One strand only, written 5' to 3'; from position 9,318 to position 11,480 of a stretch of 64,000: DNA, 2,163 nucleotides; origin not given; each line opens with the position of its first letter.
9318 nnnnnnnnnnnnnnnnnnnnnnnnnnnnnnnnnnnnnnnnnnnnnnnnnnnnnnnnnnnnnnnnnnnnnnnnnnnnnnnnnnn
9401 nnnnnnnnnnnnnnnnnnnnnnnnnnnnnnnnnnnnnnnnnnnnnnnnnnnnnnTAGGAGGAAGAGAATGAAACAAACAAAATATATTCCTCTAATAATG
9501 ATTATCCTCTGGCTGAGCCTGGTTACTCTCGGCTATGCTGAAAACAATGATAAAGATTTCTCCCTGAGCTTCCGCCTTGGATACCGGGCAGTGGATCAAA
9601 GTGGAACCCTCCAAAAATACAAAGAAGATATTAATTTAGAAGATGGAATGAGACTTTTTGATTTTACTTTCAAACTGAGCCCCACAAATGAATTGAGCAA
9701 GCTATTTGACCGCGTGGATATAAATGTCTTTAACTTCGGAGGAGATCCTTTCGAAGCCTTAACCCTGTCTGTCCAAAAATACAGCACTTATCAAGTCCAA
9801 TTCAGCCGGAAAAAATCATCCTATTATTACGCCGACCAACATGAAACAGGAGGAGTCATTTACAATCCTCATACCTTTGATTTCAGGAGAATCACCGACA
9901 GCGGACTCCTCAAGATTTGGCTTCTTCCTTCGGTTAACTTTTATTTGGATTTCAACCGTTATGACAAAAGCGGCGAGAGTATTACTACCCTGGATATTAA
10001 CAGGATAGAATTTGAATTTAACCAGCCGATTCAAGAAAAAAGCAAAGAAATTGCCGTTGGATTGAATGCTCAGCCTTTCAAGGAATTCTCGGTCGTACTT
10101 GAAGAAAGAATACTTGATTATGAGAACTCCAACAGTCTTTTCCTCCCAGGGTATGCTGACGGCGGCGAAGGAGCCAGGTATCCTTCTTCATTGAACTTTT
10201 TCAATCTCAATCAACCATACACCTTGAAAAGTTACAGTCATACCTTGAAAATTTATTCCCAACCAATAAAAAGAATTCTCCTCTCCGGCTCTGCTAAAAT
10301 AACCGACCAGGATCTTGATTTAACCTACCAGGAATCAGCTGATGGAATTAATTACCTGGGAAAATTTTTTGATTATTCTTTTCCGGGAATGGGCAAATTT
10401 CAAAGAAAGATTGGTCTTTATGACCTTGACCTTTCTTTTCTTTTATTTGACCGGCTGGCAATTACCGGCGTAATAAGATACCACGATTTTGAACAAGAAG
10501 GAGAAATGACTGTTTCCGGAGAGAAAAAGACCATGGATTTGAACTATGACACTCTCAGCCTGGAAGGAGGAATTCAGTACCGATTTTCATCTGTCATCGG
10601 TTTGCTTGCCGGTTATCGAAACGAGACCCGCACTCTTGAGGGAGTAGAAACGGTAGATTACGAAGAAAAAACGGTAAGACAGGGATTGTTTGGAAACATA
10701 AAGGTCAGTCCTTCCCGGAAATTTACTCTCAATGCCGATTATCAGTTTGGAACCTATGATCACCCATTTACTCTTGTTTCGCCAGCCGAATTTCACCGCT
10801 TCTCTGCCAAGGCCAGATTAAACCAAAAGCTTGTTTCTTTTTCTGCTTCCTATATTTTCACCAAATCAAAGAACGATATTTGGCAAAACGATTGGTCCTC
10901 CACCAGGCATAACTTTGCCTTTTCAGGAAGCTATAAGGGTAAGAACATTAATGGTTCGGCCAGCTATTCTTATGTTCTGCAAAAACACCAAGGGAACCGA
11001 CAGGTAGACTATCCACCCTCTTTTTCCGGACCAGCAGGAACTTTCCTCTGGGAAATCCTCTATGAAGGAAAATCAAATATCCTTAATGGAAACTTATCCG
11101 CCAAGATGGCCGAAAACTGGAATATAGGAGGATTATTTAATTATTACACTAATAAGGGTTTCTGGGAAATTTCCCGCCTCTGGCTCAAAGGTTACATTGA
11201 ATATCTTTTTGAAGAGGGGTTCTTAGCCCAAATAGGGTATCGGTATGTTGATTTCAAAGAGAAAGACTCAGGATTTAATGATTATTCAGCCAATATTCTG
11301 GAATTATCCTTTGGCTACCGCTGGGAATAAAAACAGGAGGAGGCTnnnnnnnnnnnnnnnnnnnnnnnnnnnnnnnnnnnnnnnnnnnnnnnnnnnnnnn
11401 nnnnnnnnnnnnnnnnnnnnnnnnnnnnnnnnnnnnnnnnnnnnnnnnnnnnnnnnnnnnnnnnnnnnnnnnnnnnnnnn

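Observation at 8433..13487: Three-gene porin-cytochrome cluster (decaheme cytochrome, 620-aa beta-barrel, 713-aa decaheme cytochrome): candidate extracellular electron-transfer conduit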

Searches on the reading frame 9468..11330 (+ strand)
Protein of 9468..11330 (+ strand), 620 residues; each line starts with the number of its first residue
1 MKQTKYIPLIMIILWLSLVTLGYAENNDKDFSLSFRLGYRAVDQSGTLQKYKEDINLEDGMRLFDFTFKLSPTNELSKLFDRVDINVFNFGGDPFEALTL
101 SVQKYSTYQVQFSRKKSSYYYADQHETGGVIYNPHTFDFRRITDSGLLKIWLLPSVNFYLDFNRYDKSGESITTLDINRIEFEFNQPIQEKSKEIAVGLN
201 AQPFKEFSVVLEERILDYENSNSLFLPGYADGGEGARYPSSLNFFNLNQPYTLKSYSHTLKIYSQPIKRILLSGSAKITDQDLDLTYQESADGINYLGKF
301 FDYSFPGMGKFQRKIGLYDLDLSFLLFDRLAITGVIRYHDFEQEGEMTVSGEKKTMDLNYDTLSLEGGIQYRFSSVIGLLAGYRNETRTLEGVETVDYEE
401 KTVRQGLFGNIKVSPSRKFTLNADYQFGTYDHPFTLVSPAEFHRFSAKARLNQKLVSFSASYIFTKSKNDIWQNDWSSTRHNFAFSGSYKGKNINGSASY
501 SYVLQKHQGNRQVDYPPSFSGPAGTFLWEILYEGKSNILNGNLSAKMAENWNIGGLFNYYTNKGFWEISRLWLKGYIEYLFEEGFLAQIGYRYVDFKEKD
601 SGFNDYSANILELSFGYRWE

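Call 4: search_protein_families(library=pfam, proteins=[window:9468-11327:+], max_evalue=1)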
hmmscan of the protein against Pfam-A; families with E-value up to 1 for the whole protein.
window:9468-11327:+ (620 aa): 2 families
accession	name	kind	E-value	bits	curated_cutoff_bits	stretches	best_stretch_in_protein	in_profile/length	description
PF13505.12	OMP_b-brl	-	0.0017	19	28.7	2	328-464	56-175/175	Outer membrane protein beta-barrel domain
PF10677.15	DUF2490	-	0.043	14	29.8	1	542-602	8-68/186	Protein of unknown function (DUF2490)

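Call 5: search_protein_families(library=ncbifam, proteins=[window:9468-11327:+], max_evalue=1)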
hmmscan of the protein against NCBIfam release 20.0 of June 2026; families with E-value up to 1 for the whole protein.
window:9468-11327:+ (620 aa): 1 family
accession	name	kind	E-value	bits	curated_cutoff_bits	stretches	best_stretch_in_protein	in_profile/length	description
NF041027.1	GSU2204_Se_pt_1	equivalog_domain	5e-05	22.3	350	1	361-508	379-529/580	GSU2204 family CXXCH-containing (seleno)protein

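Call 6: find_homologous_proteins(query=window:9468-11327:+)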
Query window:9468-11327:+ (620 aa): 322 proteins with E <= 0.001 among 8000 candidates; the best 120 are listed.
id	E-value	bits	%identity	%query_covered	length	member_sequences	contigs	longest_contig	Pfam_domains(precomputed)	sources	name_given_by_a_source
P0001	0.0e+0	1412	100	100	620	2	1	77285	-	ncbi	-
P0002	8.4e-234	796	56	100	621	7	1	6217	-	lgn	-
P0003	4.1e-230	784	56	100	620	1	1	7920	PF11854.15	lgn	-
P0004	9.1e-227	773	54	100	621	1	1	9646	PF13505.13,PF10677.16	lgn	-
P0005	4.5e-223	761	55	99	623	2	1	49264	-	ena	-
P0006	1.0e-221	756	54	100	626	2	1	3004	PF10677.16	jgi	jgi:hypothetical protein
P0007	1.1e-220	753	54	99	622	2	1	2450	PF10677.16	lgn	-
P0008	1.3e-220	753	54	99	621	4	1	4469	-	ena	-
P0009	1.1e-219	749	54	100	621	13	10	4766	PF13505.13,PF10677.16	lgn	-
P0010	1.2e-219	749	53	100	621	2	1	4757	-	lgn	-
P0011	6.4e-219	747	53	100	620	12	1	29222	-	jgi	-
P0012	7.3e-219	747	55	99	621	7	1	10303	-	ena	-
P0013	1.3e-218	746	55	99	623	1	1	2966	-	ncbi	-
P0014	2.0e-218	745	53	100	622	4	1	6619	PF10677.16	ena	-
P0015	3.9e-217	741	54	100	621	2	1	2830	PF10677.16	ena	-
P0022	4.4e-215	734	53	99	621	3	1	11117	PF10677.16,PF11854.15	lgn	-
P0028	1.5e-213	729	52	100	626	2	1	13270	PF13505.13,PF11854.15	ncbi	ncbi:MAG: MtrB/PioB family outer membrane beta-barrel protein [Candidatus Aminicenantales bacterium]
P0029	1.7e-213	729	53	100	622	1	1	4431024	PF13505.13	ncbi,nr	ncbi:MAG: hypothetical protein JSV96_09125 [Candidatus Aminicenantes bacterium]|nr:MAG: hypothetical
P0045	1.7e-211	722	54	99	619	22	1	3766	PF10677.16,PF11854.15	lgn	-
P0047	3.9e-211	721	53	100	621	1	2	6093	PF13505.13,PF10677.16,PF11854.15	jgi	-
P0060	1.1e-207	710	52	99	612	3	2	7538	PF10677.16,PF11854.15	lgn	-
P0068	1.2e-206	706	51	100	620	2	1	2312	PF13505.13,PF10677.16,PF11854.15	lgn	-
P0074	8.6e-206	704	51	100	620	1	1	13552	PF10677.16,PF11854.15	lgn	-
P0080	7.9e-205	700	51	99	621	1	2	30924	PF13609.13,PF11854.15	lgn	-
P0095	3.5e-201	688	50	100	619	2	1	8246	PF10677.16,PF11854.15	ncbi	-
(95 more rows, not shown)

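Call 23: search_solved_structures(query=A1, max_evalue=10, show_alignments=2)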
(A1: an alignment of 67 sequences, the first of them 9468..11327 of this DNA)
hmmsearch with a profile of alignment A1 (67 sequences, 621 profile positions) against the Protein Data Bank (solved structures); distinct sequences matched with E-value up to 10: 1.
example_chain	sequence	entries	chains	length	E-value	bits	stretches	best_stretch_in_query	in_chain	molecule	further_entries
3jx8_A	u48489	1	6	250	0.45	12.1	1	228-351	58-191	Putative lipoprotein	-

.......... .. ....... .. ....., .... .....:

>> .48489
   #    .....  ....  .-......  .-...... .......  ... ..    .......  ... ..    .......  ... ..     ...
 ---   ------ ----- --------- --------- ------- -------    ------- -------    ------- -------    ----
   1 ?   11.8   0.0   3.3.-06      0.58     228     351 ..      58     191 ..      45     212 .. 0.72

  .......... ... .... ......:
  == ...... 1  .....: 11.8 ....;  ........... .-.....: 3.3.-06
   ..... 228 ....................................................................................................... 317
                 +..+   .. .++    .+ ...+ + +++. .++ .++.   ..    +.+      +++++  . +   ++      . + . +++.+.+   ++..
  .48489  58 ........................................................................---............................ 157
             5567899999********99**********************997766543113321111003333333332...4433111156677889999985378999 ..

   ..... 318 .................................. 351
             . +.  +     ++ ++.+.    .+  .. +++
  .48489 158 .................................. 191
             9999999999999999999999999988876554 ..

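Call 25: search_protein_families(library=pfam, alignment_id=A1, max_evalue=0.1)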
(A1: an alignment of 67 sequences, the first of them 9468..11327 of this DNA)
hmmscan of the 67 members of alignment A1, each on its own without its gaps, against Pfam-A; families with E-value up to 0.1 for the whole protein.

A. member 1, window:9468-11327:+ (620 aa): 2 families
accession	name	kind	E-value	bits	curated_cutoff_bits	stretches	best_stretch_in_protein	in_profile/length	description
PF13505.12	OMP_b-brl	-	0.0017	19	28.7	0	328-464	56-175/175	Outer membrane protein beta-barrel domain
PF10677.15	DUF2490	-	0.043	14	29.8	0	542-602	8-68/186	Protein of unknown function (DUF2490)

B. families by the number of members that match (of 67 scanned): 14 families
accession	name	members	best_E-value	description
PF10677.15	DUF2490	66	3.7e-09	Protein of unknown function (DUF2490)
PF13505.12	OMP_b-brl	34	3e-08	Outer membrane protein beta-barrel domain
PF07437.17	YfaZ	20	0.00015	YfaZ precursor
PF10082.15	BBP2_2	11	0.0013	Putative beta-barrel porin 2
PF11854.14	MtrB_PioB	10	9.8e-10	Putative outer membrane beta-barrel porin, MtrB/PioB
PF13609.12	Porin_4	10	3.3e-08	Gram-negative porin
PF14052.12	Caps_assemb_Wzi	1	0.0021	Capsule assembly protein Wzi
PF13557.12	Phenol_MetA_deg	1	0.0079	Putative MetA-pathway of phenol degradation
PF11687.14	DUF3284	1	0.044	Domain of unknown function (DUF3284)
PF01389.23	OmpA_membrane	1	0.05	OmpA-like transmembrane domain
PF04318.17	DUF468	1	0.078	Protein of unknown function (DUF468)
PF20988.2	SidF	1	0.082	Phosphoinositide phosphatase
PF18283.7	CBM77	1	0.086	Carbohydrate binding module 77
PF18522.7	DUF5620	1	0.095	Domain of unknown function (DUF5620)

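Call 27: find_encoding_contigs(protein=window:9468-11330:+, flank=10000, max_places=3)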
Protein window:9468-11330:+ (620 aa): no gene with exactly this product is on record in the collection.

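Call 28: find_encoding_contigs(protein=P0029, flank=10000, max_places=3)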
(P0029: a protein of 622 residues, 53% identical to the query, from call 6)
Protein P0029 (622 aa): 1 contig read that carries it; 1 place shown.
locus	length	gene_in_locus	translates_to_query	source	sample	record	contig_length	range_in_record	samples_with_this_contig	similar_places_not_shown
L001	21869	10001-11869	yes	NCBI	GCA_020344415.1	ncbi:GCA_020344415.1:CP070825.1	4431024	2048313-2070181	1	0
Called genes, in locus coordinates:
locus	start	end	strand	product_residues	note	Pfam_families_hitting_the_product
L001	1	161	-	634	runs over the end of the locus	PF00662:Proton_antipo_N, PF00361:Proton_antipo_M, PF01010:Proton_antipo_C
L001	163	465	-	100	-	PF00420:Oxidored_q2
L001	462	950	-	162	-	PF00499:Oxidored_q3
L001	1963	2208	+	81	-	-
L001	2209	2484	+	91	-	-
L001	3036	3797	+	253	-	-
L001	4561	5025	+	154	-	PF02082:Rrf2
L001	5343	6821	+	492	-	PF00672:HAMP, PF00512:HisKA, PF02518:HATPase_c, PF13589:HATPase_c_3 (weak)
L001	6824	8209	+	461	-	PF00072:Response_reg, PF00004:AAA (faint), PF01078:Mg_chelatase (faint), PF00158:Sigma54_activat, PF14532:Sigma54_activ_2, PF07728:AAA_5, PF25601:AAA_lid_14, PF02954:HTH_8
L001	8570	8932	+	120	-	PF00072:Response_reg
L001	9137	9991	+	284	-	PF22113:Mtrc-MtrF_II-IV_dom (faint), PF14522:Cytochrome_C7 (faint), PF02085:Cytochrom_CIII (faint), PF14537:Cytochrom_c3_2 (faint), PF22678:Cytochrom_c_NrfB-like (weak), PF09699:Paired_CXXCH_1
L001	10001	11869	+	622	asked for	PF13505:OMP_b-brl (faint)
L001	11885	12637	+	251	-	PF02085:Cytochrom_CIII (faint), PF14537:Cytochrom_c3_2 (faint), PF14522:Cytochrome_C7 (faint)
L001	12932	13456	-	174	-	PF03479:PCC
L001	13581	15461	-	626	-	PF02730:AFOR_N, PF01314:AFOR_C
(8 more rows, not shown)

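Call 29: find_related_loci(query=A1, collection=genome_contigs, flank=8000)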
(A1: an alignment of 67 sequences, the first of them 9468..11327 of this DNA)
Query A1 (620 aa) in genome_contigs; peptide patterns used: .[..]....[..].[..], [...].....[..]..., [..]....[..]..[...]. (x = any residue, [..] = any of these).
158 stretches matched a pattern; 100 encode a relative of the query (tblastn E <= 1e-3); the best 80 are kept; 79 distinct loci.
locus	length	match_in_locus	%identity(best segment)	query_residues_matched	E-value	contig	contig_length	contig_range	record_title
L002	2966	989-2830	55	7-620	0e+0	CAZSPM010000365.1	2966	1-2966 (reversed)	MAG TPA_asm: uncultured Eubacteriales bacterium isolate binchicken_co275_105 genome assembly, contig: NODE_76370_length_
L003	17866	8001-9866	53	1-620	0e+0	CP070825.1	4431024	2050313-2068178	MAG: Candidatus Aminicenantes bacterium isolate bin112 chromosome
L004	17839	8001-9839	50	6-620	0e+0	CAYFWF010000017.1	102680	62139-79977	MAG TPA_asm: uncultured Eubacteriales bacterium isolate ERP108616_co1_236 genome assembly, contig: k119_3898, whole geno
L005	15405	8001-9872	54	1-620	0e+0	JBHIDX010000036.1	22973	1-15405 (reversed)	MAG: Candidatus Aminicenantales bacterium isolate b3.sp3_bin.11 NODE_542_length_22973_cov_8.904835, whole genome shotgun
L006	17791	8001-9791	53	24-620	0e+0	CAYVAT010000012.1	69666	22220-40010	MAG TPA_asm: uncultured Eubacteriales bacterium isolate binchicken_co178_256 genome assembly, contig: NODE_734_length_69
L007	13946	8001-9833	54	7-620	0e+0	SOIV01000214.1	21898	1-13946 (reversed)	MAG: Candidatus Aminicenantes bacterium isolate E29_bin47 NODE_409_length_21898_cov_97.898503, whole genome shotgun sequ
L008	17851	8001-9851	51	2-620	0e+0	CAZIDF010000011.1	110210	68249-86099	MAG TPA_asm: uncultured Eubacteriales bacterium isolate SRP185410_co2_332 genome assembly, contig: NODE_105_length_11021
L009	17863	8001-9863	54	1-620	0e+0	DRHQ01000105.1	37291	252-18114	MAG TPA_asm: Candidatus Aminicenantes bacterium isolate HyVt-373 HyVt-373_k145_645008, whole genome shotgun sequence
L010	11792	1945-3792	53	8-620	0e+0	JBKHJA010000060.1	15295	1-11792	MAG: Candidatus Aminicenantes bacterium isolate D4M11_12 NODE_2061_length_15295_cov_18.155774, whole genome shotgun sequ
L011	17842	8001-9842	51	6-620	0e+0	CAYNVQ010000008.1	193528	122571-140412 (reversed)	MAG TPA_asm: uncultured Eubacteriales bacterium isolate SRP323688_co1_275 genome assembly, contig: NODE_133_length_19352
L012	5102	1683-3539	51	7-620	0e+0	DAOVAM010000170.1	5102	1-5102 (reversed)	MAG TPA_asm: Candidatus Aminicenantes bacterium isolate CSMAG_979 CSMAG_979_k141_2717395_length_5102_cov_5.6997, whole g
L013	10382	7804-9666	50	1-620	0e+0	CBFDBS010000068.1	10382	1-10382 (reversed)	MAG TPA_asm: uncultured bacterium isolate SRR26215677_binner13_Refined_51 genome assembly, contig: ERZ25073487.5023, who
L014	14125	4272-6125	49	1-620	0e+0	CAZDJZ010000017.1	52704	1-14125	MAG TPA_asm: uncultured Eubacteriales bacterium isolate SRP141376_co1_358 genome assembly, contig: NODE_1605_length_5270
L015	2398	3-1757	51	35-619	0e+0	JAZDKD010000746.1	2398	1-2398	MAG: Pseudomonadota bacterium isolate MEGAHIT-group-0.518 k141_10570864, whole genome shotgun sequence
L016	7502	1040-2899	50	1-620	0e+0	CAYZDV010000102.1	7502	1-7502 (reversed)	MAG TPA_asm: uncultured Eubacteriales bacterium isolate binchicken_co360_50 genome assembly, contig: NODE_2259_length_75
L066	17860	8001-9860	43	1-619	3e-169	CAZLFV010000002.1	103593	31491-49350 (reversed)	MAG TPA_asm: uncultured Eubacteriales bacterium isolate SRP231805_co1_145 genome assembly, contig: NODE_25_length_103593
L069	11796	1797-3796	44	9-620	2e-113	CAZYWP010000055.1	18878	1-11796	MAG TPA_asm: uncultured Eubacteriales bacterium isolate binchicken_co376_295 genome assembly, contig: NODE_2799_length_1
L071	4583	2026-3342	45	4-445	3e-105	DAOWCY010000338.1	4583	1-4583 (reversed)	MAG TPA_asm: Candidatus Aminicenantes bacterium isolate CSMAG_1899 CSMAG_1899_k141_5834050_length_4583_cov_13.9327, whol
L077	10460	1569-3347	46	26-619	3e-174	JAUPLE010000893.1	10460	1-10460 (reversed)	MAG: Acidobacteriota bacterium isolate erpe_2018_pw_9hr_WHONDRS-PP48-000088_B_bin.18 scaffold_1311554, whole genome shot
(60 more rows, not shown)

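Call 33: predict_structure(alignment_id=A1)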
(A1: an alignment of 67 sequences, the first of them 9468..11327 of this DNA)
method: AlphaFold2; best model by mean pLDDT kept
length: 620 residues; sequences in the alignment: 67
mean_pLDDT: 82.1   pTM: 0.73
mean pLDDT of the five models: 82.1, 82.0, 81.3, 79.7, 72.8
residues with pLDDT >= 90: 313; 70-90: 171; 50-70: 82; < 50: 54
segments of 3 or more residues with pLDDT < 50: 1-6, 17-28, 176-183, 224-240, 516-522
pLDDT, mean of each block of 10 residues (from residue 1): 41 51 45 86 85 74 85 82 89 75 94 88 62 66 95 95 91 47 62 97 92 96 45 38 63 96 90 96 82 61 76 96 90 96 88 86 96 93 96 83 96 95 97 78 97 96 93 80 97 96 89 50 57 91 92 95 85 94 90 87 81 86
secondary structure, 60 per line:
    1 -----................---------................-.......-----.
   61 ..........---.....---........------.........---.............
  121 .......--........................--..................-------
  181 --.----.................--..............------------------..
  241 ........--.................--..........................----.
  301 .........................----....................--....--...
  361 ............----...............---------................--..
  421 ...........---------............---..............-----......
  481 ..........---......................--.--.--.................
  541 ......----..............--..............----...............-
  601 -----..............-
elements in order: H6-21 E31-46 H48-54 E60-70 H74-78 E82-89 E96-104 E108-127 E130-153 E156-173 E188-204 E207-220 E239-248 E251-267 E270-295 E300-325 E330-349 E352-355 E358-372 E377-391 E401-416 E419-431 E441-452 E456-469 E475-490 E494-515 E524-546 E551-564 E567-580 E585-599 E606-619
